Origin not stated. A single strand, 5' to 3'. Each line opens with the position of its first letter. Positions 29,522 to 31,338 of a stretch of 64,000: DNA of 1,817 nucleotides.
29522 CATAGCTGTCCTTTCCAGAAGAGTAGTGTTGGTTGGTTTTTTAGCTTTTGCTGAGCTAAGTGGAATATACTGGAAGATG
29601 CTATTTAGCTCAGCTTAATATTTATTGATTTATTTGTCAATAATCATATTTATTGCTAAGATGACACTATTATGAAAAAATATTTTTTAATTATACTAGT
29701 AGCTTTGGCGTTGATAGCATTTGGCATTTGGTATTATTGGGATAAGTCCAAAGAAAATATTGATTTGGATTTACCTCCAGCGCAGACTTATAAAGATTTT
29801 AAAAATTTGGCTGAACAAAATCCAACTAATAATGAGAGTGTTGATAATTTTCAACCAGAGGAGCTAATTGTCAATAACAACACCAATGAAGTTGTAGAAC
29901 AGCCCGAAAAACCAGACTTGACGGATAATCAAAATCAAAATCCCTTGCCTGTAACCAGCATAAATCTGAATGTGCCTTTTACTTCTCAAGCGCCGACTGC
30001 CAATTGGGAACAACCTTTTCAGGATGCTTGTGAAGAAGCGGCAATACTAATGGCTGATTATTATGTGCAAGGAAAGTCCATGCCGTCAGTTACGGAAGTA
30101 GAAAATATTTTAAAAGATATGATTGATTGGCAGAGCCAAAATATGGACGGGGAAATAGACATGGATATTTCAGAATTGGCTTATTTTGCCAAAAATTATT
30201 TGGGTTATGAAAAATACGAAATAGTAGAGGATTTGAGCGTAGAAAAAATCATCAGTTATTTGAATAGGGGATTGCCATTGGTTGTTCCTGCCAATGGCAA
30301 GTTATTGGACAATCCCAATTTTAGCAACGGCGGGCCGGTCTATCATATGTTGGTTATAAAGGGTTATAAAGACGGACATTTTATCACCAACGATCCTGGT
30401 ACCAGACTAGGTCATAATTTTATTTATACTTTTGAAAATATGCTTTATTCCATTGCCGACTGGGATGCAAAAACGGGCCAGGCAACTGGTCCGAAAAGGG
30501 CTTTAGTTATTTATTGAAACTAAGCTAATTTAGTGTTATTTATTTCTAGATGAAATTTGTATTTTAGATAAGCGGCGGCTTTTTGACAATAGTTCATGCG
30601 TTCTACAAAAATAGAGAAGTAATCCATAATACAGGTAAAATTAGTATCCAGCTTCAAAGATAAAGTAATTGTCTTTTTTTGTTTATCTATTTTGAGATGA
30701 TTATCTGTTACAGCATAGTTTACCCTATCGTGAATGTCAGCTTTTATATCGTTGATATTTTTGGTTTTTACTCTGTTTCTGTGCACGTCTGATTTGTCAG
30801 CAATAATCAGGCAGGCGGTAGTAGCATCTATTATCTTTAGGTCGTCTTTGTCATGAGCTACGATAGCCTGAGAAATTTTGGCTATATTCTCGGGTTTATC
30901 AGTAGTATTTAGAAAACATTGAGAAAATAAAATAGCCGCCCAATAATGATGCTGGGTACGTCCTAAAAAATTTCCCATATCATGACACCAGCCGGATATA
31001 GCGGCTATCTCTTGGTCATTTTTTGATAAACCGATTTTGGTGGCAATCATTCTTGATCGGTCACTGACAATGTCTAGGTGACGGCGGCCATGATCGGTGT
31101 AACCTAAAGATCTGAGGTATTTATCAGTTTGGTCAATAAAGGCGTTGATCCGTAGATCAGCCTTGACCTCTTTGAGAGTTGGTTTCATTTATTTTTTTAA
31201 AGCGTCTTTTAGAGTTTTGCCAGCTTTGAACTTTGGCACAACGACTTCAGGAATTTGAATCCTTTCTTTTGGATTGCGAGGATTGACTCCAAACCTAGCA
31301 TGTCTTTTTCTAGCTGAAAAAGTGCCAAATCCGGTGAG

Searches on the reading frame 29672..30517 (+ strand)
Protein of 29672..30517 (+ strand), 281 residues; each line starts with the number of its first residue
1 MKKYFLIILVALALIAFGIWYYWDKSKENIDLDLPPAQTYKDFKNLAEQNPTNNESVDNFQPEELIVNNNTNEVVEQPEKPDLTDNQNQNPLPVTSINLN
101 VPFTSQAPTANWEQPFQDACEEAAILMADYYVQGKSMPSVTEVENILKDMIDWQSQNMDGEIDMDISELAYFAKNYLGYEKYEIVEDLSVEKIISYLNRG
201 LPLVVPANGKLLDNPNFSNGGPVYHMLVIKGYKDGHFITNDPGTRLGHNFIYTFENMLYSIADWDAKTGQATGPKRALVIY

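Call 9: search_protein_families(library=pfam, proteins=[window:29672-30517:+], max_evalue=1)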
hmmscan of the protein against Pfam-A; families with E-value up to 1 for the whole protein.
window:29672-30517:+ (281 aa): 2 families
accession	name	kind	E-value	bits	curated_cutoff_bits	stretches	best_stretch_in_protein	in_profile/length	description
PF13529.12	Peptidase_C39_2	-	7.1e-11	43.3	24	1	99-242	1-142/143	Peptidase_C39 like family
PF19168.5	DUF5850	-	0.00051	21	25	1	7-109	3-94/171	Family of unknown function (DUF5850)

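Call 12: find_encoding_contigs(protein=window:29672-30514:+, flank=10000, max_places=10)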
Protein window:29672-30514:+ (281 aa): 2 contigs read that carry it; 1 place shown.
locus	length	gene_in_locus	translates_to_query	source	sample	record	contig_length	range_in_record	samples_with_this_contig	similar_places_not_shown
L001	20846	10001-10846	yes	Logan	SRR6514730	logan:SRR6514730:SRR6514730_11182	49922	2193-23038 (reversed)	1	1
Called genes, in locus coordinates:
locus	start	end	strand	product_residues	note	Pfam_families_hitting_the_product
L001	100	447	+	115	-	PF00312:Ribosomal_S15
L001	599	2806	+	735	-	PF01138:RNase_PH, PF03725:RNase_PH_C, PF01138:RNase_PH, PF00013:KH_1, PF00575:S1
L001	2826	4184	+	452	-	-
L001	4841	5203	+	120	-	PF01258:zf-dskA_traR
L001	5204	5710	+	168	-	PF01252:Peptidase_A8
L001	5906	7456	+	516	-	PF13541:ChlI, PF00493:MCM (faint), PF01078:Mg_chelatase, PF05496:RuvB_N (faint), PF07728:AAA_5, PF13335:Mg_chelatase_C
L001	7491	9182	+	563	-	PF13231:PMT_2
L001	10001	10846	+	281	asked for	PF13529:Peptidase_C39_2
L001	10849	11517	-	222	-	-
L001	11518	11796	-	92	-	PF00216:Bac_DNA_binding, PF18291:HU-HIG (weak)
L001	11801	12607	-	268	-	PF00149:Metallophos (weak), PF13277:YmdB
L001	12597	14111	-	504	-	PF12072:RNase_Y_N, PF00013:KH_1, PF22891:KH_PNO1_2nd (weak), PF01966:HD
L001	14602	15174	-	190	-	PF00574:CLP_protease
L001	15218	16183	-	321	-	PF01368:DHH, PF02272:DHHA1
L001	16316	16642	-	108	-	PF02033:RBFA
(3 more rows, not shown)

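Call 14: find_related_loci(query=window:29672-30514:+, collection=genome_contigs, flank=6000)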
Query window:29672-30514:+ (281 aa) in genome_contigs; peptide patterns used: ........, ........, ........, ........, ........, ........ (x = any residue, [..] = any of these).
52 stretches matched a pattern; 32 encode a relative of the query (tblastn E <= 1e-3); 32 distinct loci.
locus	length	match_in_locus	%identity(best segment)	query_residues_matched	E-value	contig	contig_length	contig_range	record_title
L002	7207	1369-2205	87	1-281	6e-164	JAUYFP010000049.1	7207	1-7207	MAG: bacterium isolate C21_metabat.bin.20 C21_k141_411483, whole genome shotgun sequence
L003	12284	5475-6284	60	1-280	3e-105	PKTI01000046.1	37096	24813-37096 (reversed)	MAG: Candidatus Parcubacteria bacterium isolate BM519 sc_1230, whole genome shotgun sequence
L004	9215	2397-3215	48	1-280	5e-83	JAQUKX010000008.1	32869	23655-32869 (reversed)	MAG: Patescibacteria group bacterium isolate STD1_117 NODE_2646_length_32869_cov_3.649563_Sandtown_D1, whole genome shot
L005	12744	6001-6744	50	20-281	3e-78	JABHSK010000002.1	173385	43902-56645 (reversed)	MAG: Candidatus Parcubacteria bacterium isolate SI039_bin36 k141_2263554, whole genome shotgun sequence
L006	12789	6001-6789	49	1-279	5e-76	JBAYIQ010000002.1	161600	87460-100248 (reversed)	MAG: Patescibacteria group bacterium isolate SO_2016_GW1_34 scaffold00196_OW334_2016, whole genome shotgun sequence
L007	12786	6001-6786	47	2-279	2e-75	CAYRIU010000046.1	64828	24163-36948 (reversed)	MAG TPA_asm: uncultured Gammaproteobacteria bacterium isolate SRP135725_co2_189 genome assembly, contig: k141_2474866, w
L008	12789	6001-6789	49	1-279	7e-75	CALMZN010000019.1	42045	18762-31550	MAG TPA_asm: uncultured bacterium isolate SRR5468112_bin.23_CONCOCT_v1.1_MAG genome assembly, contig: ERZ781236.89, whol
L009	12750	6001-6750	50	20-281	1e-74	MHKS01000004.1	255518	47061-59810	MAG: Candidatus Komeilibacteria bacterium RIFOXYD1_FULL_37_29 rifoxyd1_full_scaffold_3, whole genome shotgun sequence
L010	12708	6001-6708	51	22-280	1e-73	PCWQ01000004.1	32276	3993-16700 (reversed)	MAG: Candidatus Komeilibacteria bacterium CG11_big_fil_rev_8_21_14_0_20_36_20 CG11_8_21_14_0.20_scaffold_918_c, whole ge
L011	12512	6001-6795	45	13-281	7e-73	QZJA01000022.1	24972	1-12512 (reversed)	MAG: Candidatus Parcubacteria bacterium isolate SURF_51 contig-100_2963_length_24972_read_count_3005432, whole genome sh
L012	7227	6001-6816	45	1-279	1e-72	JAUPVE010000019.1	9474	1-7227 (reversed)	MAG: Patescibacteria group bacterium isolate erpe_2018_sw_27hr_WHONDRS-SW48-000094_A_bin.34 scaffold_1530, whole genome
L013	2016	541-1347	44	1-279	3e-69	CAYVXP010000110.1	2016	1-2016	MAG TPA_asm: uncultured Gammaproteobacteria bacterium isolate SRP272421_co2_156 genome assembly, contig: NODE_255882_len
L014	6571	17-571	56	94-279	7e-65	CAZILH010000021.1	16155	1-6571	MAG TPA_asm: uncultured Gammaproteobacteria bacterium isolate SRP220891_co1_37 genome assembly, contig: NODE_6843_length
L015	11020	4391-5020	37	33-266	4e-46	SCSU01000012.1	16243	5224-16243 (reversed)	MAG: Patescibacteria group bacterium isolate FW215_bin.7 FW215_bin.7-20629, whole genome shotgun sequence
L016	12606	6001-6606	40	68-273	2e-44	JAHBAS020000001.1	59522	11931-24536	MAG: Candidatus Uhrbacteria bacterium isolate AQU-09 c_000000032768, whole genome shotgun sequence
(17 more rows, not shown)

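Call 44: search_protein_families(library=ncbifam, proteins=[window:29672-30517:+], max_evalue=1)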
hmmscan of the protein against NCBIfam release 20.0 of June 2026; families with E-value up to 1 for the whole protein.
window:29672-30517:+ (281 aa): 1 family
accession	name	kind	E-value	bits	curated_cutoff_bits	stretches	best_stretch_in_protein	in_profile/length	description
NF012102.1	blaDHA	exception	0.11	11.5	800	1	37-89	274-323/379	DHA family class C beta-lactamase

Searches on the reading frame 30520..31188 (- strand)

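Call 9: search_protein_families(library=pfam, proteins=[window:30520-31188:-], max_evalue=1)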
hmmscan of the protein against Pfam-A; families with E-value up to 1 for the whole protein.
window:30520-31188:- (222 aa): 2 families
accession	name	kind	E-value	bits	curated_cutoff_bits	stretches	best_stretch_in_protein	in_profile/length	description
PF21082.3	MS_channel_3rd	-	0.0098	16.7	21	1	97-167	14-88/88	Mechanosensitive ion channel MscS, C-terminal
PF08181.16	DegQ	-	0.072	13.6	22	1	5-24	20-40/46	DegQ (SacQ) family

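Call 44: search_protein_families(library=ncbifam, proteins=[window:30520-31188:-], max_evalue=1)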
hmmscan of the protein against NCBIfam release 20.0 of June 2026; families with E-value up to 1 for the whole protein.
window:30520-31188:- (222 aa): 1 family
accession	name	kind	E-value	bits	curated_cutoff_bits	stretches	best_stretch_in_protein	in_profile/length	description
TIGR02621.3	cas3_GSU0051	exception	0.077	11.7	400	1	36-73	673-710/854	type I-G CRISPR-associated helicase/endonuclease Cas3g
